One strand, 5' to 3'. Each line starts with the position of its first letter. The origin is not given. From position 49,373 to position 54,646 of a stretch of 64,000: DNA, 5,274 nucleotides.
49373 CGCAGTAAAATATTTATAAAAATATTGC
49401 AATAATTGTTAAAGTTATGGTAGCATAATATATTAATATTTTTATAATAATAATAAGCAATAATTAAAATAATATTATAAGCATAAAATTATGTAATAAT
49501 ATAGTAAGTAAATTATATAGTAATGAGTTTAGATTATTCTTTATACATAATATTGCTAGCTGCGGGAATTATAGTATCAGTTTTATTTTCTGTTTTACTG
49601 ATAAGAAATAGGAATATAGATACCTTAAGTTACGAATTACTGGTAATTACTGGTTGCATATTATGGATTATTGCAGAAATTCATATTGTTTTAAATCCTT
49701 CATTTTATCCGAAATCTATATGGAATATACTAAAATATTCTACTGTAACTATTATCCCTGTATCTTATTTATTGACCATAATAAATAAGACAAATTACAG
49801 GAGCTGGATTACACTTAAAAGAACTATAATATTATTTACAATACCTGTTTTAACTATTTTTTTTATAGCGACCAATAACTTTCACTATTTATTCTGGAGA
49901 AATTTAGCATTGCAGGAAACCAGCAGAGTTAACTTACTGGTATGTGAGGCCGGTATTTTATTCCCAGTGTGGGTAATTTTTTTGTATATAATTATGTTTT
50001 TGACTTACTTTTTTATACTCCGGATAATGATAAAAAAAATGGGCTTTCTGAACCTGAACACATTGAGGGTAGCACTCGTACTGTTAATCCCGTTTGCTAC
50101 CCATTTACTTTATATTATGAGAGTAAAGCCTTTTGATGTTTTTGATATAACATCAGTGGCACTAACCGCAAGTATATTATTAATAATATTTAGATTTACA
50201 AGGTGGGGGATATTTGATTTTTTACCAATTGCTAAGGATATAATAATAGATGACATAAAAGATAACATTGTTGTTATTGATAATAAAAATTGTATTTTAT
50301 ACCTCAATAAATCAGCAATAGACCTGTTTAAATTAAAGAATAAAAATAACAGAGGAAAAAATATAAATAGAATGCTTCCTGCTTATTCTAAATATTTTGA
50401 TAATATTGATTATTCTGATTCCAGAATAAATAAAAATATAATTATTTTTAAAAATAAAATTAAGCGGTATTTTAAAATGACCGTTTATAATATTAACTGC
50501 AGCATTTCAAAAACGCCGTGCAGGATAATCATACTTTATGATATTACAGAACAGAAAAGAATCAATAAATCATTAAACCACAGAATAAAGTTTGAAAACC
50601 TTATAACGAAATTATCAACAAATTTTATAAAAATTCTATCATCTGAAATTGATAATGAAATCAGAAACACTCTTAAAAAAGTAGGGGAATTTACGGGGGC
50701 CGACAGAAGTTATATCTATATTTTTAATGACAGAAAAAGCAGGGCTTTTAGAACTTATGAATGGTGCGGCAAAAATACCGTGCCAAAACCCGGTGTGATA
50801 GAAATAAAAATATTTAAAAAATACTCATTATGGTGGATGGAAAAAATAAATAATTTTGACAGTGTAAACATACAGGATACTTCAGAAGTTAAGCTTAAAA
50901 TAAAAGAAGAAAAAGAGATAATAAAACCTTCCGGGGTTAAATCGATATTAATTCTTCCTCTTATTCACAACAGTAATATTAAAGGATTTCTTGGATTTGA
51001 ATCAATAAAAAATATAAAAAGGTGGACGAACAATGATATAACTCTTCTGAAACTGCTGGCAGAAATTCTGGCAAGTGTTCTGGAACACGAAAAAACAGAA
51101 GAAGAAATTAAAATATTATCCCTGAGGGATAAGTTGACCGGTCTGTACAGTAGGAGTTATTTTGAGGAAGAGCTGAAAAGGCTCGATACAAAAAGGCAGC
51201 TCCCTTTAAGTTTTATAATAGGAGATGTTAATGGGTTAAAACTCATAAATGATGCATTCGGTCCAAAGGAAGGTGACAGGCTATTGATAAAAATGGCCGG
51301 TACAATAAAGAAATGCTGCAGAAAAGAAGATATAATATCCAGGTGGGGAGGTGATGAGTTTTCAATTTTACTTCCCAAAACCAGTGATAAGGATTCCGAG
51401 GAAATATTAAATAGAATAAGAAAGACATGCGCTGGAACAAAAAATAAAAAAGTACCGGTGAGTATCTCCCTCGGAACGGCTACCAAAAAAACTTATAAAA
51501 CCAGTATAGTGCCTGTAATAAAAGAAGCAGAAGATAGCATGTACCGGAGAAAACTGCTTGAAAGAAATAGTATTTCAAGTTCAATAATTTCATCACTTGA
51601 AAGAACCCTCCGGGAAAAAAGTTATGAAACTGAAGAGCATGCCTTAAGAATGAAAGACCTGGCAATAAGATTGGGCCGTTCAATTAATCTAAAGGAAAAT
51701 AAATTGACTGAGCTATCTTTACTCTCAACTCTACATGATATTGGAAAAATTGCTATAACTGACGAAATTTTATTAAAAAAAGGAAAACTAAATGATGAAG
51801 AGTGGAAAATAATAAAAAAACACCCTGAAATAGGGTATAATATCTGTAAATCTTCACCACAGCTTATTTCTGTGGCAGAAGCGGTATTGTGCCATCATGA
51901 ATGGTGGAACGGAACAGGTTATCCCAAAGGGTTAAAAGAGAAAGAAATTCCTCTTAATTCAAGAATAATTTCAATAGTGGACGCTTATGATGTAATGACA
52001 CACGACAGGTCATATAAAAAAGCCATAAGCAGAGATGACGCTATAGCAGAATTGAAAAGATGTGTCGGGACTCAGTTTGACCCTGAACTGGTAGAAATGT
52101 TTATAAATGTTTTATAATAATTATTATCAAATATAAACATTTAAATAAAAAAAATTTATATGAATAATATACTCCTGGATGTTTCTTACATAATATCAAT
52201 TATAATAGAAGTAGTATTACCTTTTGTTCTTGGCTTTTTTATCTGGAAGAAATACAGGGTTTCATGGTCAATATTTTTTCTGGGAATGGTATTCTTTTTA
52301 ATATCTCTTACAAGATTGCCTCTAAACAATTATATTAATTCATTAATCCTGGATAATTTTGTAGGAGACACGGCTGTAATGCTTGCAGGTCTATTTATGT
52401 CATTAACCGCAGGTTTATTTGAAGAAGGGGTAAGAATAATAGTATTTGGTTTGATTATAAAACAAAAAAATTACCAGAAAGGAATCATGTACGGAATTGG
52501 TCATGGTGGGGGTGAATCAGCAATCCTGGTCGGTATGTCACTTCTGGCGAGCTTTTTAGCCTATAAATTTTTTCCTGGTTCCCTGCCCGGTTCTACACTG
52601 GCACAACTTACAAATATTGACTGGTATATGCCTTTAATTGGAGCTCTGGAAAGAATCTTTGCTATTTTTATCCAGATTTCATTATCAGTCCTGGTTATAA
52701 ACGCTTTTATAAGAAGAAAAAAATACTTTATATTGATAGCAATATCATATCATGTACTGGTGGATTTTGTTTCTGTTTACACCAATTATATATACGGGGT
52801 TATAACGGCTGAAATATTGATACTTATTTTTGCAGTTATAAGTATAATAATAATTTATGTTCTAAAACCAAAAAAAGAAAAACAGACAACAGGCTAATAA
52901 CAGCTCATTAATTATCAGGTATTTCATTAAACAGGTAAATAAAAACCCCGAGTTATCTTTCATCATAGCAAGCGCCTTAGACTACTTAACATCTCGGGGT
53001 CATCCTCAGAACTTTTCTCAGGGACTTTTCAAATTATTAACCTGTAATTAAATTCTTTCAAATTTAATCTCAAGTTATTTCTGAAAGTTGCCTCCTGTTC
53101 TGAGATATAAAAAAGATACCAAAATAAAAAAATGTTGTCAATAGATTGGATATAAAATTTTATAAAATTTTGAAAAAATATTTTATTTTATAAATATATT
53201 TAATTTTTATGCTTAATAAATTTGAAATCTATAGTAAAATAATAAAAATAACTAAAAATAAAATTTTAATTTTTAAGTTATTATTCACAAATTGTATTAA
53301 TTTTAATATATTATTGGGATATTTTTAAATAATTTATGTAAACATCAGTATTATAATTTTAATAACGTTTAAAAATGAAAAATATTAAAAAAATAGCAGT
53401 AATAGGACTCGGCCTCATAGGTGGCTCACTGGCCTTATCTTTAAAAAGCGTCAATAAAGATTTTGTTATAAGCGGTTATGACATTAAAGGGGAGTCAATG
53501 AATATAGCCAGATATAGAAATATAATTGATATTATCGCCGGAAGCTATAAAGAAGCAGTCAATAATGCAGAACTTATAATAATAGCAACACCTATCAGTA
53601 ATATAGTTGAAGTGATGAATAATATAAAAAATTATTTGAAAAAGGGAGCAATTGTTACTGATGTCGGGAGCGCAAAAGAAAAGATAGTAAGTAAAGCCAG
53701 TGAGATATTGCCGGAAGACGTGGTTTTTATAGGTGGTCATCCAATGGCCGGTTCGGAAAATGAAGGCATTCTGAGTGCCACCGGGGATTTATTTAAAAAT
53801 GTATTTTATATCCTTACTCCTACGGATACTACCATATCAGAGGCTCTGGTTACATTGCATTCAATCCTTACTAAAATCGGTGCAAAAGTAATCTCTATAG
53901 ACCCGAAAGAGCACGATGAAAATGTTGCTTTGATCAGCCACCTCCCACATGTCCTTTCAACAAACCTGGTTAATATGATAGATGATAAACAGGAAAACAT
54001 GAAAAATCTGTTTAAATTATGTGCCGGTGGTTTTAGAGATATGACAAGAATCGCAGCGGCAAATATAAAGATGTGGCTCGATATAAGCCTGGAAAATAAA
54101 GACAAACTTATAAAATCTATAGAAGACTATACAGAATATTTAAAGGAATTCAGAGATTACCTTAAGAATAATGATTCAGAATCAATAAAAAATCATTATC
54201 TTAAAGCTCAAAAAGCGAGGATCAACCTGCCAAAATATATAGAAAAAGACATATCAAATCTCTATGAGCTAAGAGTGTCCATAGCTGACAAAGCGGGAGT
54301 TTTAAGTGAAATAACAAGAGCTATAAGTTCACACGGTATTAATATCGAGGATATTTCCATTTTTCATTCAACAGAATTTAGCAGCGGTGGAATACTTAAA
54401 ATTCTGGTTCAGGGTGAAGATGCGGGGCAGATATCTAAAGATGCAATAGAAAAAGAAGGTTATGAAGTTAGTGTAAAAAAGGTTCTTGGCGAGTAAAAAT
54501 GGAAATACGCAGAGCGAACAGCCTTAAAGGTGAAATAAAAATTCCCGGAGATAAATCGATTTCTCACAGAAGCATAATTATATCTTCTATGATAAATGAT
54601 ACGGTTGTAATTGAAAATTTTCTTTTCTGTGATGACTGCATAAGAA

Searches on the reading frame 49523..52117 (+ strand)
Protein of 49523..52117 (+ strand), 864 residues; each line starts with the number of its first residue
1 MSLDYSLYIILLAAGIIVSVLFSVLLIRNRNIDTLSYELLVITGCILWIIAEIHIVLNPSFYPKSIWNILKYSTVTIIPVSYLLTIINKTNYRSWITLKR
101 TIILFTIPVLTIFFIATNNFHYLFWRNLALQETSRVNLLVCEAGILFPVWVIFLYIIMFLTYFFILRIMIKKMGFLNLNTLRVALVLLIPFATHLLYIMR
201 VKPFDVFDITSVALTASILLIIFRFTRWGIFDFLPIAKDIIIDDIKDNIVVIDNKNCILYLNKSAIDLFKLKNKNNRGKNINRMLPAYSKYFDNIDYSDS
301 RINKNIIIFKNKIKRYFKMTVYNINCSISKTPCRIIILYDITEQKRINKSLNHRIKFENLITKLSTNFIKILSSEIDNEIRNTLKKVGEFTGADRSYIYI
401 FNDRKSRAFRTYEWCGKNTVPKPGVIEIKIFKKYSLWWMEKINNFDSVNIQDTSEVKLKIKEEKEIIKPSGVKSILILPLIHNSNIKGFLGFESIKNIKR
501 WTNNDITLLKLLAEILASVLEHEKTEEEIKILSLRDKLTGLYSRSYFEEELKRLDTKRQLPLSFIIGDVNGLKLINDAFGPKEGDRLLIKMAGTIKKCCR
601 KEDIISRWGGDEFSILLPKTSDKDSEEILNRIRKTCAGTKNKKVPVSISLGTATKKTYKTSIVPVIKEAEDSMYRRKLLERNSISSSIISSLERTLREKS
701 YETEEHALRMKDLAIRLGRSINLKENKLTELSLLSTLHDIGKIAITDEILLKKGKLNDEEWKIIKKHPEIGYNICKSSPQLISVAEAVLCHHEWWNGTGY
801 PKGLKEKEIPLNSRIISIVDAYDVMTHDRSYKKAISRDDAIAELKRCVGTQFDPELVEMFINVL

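Call 91: search_protein_families(library=pfam, proteins=[window:49523-52117:+], max_evalue=0.000001)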
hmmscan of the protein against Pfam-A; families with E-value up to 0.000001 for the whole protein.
window:49523-52117:+ (864 aa): 5 families
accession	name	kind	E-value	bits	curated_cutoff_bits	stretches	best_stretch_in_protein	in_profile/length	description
PF13487.12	HD_5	-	9.8e-37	126.7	27.2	1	693-856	4-170/170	HD domain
PF00990.26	GGDEF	-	1.3e-32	113.3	23.8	1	534-682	2-160/161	Diguanylate cyclase, GGDEF domain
PF16927.11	HisKA_7TM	-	3.7e-30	105.9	28.6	1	11-235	2-224/224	N-terminal 7TM region of histidine kinase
PF01966.28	HD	-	4e-19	69.5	22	1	704-825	2-116/116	HD domain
PF01590.32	GAF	-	3.7e-08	34.4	22.4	1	379-518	5-131/133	GAF domain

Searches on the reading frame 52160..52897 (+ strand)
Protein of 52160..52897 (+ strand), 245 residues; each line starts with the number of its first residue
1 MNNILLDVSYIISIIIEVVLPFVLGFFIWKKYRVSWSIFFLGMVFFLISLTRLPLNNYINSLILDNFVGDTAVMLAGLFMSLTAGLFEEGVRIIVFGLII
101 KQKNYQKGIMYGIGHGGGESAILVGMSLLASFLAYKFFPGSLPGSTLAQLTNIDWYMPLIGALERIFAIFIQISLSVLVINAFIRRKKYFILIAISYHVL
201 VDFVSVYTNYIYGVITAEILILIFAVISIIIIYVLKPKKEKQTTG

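Call 91: search_protein_families(library=pfam, proteins=[window:52160-52897:+], max_evalue=0.000001)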
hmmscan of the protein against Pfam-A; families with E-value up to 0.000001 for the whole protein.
window:52160-52897:+ (245 aa): 1 family
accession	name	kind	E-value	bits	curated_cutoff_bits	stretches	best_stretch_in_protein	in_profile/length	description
PF10086.14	YhfC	-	4.9e-27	95.3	24.2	1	18-219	3-216/222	YhfC intramembrane metalloprotease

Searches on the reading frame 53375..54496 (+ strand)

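Call 91: search_protein_families(library=pfam, proteins=[window:53375-54496:+], max_evalue=0.000001)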
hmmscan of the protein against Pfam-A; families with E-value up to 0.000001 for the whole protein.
window:53375-54496:+ (373 aa): 6 families
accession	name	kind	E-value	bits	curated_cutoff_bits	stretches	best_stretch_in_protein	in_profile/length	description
PF02153.23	PDH_N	-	9.8e-38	129.5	26.5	1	19-173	1-153/154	Prephenate dehydrogenase, nucleotide-binding domain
PF20463.3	PDH_C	-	1.1e-27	96.8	22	1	176-273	1-98/102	Prephenate dehydrogenase, dimerization domain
PF03446.21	NAD_binding_2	-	2.1e-09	38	21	1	6-129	1-124/161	NAD binding domain of 6-phosphogluconate dehydrogenase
PF03807.23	F420_oxidored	-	5.9e-09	36.9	21.6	1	6-97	1-91/94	NADP oxidoreductase coenzyme F420-dependent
PF01842.31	ACT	-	1e-08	35.2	27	1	298-333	2-37/66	ACT domain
PF22629.2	ACT_AHAS_ss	-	2.6e-07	31.1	27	1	300-355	2-57/67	AHAS small subunit-like ACT domain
